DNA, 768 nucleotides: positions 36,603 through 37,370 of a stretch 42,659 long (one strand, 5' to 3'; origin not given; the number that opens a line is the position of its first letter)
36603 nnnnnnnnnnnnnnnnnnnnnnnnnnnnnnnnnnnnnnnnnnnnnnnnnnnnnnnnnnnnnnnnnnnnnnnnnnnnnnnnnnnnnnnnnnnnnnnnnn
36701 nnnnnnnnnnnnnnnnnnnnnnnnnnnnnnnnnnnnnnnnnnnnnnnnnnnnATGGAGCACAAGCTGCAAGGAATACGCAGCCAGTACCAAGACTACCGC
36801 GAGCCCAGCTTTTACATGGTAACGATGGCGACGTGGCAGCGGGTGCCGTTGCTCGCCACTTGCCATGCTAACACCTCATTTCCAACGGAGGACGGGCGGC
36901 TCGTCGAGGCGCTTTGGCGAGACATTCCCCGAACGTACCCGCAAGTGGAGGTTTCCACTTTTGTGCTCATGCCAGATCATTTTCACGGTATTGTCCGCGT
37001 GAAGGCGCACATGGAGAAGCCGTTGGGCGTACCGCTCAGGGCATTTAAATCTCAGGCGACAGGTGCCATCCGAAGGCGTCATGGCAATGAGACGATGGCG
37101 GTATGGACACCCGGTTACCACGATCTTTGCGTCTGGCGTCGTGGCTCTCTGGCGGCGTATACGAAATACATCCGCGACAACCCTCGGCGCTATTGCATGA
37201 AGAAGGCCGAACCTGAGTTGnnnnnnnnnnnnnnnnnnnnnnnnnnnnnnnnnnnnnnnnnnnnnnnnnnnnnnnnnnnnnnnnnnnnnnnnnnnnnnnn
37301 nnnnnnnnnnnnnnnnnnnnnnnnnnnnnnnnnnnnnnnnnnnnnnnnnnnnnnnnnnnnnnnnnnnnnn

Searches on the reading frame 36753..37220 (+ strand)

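Call 111: search_protein_families(library=pfam, proteins=[window:36753-37220:+], max_evalue=10)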
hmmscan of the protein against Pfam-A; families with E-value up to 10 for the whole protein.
window:36753-37220:+ (156 aa): 1 family
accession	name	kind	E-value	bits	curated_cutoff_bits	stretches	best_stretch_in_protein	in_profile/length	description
PF01797.21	Y1_Tnp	-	0.00013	22.5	23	1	64-142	40-120/121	Transposase IS200 like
